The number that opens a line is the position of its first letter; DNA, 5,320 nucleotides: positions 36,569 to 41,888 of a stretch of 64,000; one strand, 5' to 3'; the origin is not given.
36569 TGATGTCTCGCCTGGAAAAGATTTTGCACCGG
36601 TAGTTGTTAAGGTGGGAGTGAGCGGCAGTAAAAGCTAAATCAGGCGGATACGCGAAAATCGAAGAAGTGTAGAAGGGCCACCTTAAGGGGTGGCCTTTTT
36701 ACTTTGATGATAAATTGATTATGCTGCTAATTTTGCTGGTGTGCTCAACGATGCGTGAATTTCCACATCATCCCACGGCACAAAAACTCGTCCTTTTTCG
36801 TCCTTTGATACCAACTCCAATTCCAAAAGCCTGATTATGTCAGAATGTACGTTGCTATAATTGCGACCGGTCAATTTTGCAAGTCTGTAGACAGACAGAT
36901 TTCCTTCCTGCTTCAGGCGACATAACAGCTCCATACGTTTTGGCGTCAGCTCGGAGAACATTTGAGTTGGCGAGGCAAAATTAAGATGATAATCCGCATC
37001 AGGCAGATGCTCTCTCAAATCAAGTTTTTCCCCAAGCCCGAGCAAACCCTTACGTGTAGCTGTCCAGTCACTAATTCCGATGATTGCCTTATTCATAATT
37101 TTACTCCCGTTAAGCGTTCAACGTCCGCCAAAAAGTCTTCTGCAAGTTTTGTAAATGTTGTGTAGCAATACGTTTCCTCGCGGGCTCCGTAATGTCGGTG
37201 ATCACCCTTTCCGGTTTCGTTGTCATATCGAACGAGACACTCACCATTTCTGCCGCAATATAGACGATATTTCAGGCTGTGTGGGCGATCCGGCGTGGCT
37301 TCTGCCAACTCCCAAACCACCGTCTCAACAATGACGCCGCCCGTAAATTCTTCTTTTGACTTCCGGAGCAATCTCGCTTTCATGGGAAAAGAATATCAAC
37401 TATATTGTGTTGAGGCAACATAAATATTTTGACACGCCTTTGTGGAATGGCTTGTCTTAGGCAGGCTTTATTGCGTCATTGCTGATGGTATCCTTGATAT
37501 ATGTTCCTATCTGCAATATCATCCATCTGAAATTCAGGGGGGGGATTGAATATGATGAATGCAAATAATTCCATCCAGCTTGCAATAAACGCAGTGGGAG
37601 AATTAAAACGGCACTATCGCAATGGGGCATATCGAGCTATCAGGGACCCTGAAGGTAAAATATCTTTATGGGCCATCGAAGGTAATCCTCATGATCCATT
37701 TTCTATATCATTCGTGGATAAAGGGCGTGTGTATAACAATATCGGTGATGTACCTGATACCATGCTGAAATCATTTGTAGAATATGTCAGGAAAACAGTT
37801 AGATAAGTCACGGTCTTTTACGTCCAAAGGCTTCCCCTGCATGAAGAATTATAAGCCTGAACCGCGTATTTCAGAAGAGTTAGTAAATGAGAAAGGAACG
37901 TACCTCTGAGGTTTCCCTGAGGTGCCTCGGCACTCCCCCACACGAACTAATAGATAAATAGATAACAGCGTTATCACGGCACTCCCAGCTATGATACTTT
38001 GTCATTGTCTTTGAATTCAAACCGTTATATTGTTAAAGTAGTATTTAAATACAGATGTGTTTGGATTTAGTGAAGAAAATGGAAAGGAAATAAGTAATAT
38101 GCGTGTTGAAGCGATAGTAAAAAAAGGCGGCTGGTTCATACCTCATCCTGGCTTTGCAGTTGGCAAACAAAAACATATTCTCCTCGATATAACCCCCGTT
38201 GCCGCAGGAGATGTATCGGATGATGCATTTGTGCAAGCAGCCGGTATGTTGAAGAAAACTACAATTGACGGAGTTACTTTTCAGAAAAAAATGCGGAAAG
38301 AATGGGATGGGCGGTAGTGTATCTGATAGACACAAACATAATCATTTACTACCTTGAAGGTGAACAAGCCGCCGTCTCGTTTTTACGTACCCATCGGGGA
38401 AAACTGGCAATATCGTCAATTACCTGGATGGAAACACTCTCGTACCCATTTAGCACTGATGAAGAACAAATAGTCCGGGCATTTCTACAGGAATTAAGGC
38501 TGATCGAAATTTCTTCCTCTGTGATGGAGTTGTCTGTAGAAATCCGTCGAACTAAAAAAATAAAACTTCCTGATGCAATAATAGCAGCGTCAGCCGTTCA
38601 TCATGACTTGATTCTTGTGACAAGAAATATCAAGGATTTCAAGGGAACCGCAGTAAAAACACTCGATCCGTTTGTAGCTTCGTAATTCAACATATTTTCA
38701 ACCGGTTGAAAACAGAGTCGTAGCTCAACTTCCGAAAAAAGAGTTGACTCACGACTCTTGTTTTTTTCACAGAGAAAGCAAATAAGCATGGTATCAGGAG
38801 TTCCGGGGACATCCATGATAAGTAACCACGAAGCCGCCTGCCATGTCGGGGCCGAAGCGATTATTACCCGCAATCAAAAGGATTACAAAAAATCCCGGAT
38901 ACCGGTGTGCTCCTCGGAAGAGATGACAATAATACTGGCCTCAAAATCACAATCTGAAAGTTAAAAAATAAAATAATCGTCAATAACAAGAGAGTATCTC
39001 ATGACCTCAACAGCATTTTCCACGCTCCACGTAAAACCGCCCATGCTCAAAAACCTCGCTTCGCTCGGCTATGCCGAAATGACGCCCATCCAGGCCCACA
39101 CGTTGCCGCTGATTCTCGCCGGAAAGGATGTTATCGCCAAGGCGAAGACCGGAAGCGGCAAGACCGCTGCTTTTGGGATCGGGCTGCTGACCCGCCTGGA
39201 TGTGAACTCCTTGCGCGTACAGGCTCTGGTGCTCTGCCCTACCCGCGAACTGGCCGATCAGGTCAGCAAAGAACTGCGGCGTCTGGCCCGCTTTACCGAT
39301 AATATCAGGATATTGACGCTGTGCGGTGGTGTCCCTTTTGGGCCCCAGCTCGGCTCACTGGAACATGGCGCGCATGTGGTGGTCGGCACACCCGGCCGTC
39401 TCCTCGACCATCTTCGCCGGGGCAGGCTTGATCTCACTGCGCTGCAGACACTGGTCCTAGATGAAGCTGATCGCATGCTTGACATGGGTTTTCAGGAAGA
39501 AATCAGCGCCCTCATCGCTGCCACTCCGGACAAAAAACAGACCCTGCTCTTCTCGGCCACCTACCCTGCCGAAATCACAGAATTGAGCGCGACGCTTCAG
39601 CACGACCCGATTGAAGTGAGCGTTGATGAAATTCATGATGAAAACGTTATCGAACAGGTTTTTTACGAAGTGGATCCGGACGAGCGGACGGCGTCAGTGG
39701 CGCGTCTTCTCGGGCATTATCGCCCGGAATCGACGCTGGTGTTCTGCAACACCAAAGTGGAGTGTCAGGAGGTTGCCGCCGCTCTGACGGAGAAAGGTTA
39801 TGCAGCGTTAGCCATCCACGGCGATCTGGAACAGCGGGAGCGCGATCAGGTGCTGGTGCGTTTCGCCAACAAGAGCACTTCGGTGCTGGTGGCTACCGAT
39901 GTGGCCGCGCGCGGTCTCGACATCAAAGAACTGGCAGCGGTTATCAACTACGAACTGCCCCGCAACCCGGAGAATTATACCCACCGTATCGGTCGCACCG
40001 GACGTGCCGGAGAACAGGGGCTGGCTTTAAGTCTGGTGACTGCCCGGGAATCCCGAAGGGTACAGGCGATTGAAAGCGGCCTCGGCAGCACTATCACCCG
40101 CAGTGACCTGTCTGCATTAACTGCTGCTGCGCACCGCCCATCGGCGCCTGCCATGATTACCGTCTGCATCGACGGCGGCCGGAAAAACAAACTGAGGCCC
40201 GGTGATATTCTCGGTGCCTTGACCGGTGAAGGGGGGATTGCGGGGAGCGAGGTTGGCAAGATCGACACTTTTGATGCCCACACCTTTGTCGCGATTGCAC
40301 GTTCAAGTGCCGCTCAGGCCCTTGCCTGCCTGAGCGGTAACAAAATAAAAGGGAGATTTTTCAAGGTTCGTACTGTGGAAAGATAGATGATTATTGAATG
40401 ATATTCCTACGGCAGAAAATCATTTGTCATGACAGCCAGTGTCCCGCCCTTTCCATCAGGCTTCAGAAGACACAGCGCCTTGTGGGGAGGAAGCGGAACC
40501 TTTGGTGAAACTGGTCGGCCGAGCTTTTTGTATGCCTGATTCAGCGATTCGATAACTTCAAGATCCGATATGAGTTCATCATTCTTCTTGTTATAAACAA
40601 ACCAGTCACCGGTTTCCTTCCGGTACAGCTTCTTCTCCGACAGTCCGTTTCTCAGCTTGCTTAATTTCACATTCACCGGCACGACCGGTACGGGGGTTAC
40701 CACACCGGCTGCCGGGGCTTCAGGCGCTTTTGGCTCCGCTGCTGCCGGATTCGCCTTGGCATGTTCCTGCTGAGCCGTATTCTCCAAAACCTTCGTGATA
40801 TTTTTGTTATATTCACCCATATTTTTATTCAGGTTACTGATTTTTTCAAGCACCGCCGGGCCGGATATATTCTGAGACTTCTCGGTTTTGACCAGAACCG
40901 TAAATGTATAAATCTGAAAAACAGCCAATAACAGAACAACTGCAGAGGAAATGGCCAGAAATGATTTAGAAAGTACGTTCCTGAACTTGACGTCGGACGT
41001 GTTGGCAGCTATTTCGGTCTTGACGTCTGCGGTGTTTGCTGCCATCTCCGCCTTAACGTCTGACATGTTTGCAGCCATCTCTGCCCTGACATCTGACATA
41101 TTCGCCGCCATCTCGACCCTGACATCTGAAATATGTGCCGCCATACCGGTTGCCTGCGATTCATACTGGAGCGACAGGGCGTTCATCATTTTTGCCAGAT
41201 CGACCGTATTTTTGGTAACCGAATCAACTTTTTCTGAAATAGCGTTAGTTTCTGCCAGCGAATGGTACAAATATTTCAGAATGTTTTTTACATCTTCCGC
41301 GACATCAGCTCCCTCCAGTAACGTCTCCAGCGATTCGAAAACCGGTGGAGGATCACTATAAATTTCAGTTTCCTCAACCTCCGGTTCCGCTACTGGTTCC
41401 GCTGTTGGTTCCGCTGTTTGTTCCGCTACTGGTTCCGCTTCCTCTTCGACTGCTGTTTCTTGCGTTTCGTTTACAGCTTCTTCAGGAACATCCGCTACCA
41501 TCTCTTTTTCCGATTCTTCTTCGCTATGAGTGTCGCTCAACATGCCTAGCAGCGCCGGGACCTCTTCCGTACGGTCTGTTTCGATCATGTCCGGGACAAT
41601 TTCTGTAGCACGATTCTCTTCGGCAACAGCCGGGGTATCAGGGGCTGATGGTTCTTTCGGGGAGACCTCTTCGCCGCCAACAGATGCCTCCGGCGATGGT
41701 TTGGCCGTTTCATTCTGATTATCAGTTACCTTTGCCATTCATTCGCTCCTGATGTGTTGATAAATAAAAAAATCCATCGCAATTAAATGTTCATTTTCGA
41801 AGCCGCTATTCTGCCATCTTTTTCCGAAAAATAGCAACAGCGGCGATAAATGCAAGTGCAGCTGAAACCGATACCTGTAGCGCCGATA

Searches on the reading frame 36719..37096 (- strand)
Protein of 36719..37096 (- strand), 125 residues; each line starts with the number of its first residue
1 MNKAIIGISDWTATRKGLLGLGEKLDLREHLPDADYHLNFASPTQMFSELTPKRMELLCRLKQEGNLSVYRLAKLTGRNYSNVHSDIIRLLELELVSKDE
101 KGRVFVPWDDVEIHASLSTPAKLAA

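Call 3: search_protein_families(library=pfam, proteins=[window:36719-37096:-], max_evalue=1)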
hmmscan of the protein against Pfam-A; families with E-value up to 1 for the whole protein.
window:36719-37096:- (125 aa): 4 families
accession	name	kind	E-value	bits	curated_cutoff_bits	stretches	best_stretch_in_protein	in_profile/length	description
PF25212.1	HVO_A0114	-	2.1e-23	82.3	27.6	1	34-111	4-84/84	HVO_A0114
PF01047.28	MarR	-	0.0034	17.7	24.6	1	50-98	1-49/59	MarR family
PF09468.16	RNase_H2-Ydr279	-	0.044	14.7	25.2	1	26-73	27-74/163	Ydr279p protein family (RNase H2 complex component) wHTH domain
PF01022.26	HTH_5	-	0.048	14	22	1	51-98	1-47/47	Bacterial regulatory protein, arsR family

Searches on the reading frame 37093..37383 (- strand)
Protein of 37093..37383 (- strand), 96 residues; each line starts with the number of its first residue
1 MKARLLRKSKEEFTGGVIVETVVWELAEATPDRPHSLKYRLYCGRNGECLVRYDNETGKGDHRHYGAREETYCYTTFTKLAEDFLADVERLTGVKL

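Call 3: search_protein_families(library=pfam, proteins=[window:37093-37383:-], max_evalue=1)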
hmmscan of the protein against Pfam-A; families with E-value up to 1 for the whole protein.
window:37093-37383:- (96 aa): 1 family
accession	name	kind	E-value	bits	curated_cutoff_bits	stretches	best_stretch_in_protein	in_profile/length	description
PF20126.4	TumE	-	1.7e-12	47.6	23.4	1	12-89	2-81/81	Toxin TumE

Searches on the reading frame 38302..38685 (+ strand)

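Call 3: search_protein_families(library=pfam, proteins=[window:38302-38685:+], max_evalue=1)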
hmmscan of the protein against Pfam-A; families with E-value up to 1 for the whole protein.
window:38302-38685:+ (127 aa): 3 families
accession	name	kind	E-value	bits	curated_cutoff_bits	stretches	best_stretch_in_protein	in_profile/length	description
PF01850.27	PIN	-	9.8e-16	58.9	23.6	1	7-115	1-116/120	PIN domain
PF16289.11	PIN_12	-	0.00015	22.6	32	1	9-46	3-46/172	PIN domain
PF18480.7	DUF5615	-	0.0027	18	23.8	1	77-120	23-65/110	Domain of unknown function (DUF5615)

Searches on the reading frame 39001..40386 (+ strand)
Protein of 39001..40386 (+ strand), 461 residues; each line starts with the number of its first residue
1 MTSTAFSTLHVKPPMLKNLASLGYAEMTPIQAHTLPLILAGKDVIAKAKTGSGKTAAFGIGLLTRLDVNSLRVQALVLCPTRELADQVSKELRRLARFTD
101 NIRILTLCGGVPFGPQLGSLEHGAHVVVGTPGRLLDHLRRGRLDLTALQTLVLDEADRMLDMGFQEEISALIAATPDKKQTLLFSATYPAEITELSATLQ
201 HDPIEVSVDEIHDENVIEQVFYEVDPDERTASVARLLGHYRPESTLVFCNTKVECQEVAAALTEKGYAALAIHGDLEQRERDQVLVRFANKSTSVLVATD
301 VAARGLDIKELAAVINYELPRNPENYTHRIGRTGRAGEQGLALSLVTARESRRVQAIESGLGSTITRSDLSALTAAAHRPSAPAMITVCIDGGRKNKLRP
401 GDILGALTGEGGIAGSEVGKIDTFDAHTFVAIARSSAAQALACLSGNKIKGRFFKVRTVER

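Call 11: search_protein_families(library=pfam, proteins=[window:39001-40386:+], max_evalue=0.001)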
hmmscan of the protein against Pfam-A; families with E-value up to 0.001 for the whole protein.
window:39001-40386:+ (461 aa): 5 families
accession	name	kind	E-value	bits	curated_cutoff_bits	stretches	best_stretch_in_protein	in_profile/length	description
PF00270.35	DEAD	-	6.2e-48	163.1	26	1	28-194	1-166/167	DEAD/DEAH box helicase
PF00271.37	Helicase_C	-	1.4e-32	112.7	23.5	1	233-337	6-110/110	Helicase conserved C-terminal domain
PF03880.21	DbpA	-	9.5e-24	83.7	25.6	1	387-457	1-71/72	DbpA RNA binding domain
PF04851.21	ResIII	-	6.8e-07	29.8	22.5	1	42-188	24-162/164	Type III restriction enzyme, res subunit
PF22590.2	Cas3-like_C_2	-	0.00074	20.2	27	0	244-309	4-80/106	CRISPR-associated nuclease/helicase Cas3, C-terminal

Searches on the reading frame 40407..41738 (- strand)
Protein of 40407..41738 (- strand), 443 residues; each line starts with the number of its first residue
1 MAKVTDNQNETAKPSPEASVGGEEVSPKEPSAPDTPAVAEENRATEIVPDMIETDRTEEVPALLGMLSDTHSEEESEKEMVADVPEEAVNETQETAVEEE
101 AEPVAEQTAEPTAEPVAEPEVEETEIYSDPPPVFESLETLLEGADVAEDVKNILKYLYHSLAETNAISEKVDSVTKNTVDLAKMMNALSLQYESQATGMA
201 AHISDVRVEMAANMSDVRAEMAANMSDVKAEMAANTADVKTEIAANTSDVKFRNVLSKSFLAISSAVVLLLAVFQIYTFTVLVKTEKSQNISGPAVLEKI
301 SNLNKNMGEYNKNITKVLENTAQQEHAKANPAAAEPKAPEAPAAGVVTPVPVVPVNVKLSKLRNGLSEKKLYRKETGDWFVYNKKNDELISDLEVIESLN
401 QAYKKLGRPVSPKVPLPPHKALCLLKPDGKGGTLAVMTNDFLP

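Call 11: search_protein_families(library=pfam, proteins=[window:40407-41738:-], max_evalue=0.001)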
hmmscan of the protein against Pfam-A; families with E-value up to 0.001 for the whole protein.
window:40407-41738:- (443 aa): 1 family
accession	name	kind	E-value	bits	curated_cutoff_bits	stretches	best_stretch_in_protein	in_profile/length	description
PF01442.23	Apolipoprotein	-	0.0004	20.6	90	1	167-250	2-82/190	Apolipoprotein A1/A4/E domain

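Call 14: search_protein_families(library=ncbifam, proteins=[window:40407-41738:-], max_evalue=1)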
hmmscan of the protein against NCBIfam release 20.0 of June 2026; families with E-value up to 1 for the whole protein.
window:40407-41738:- (443 aa): 2 families
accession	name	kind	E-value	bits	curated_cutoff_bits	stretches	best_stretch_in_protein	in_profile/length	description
NF041622.1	KwaA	equivalog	0.053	13.3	100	1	235-305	19-85/182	anti-phage protein KwaA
NF006293.0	PRK08476.1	equivalog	0.91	9.7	118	0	268-337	18-87/141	F0F1 ATP synthase subunit B'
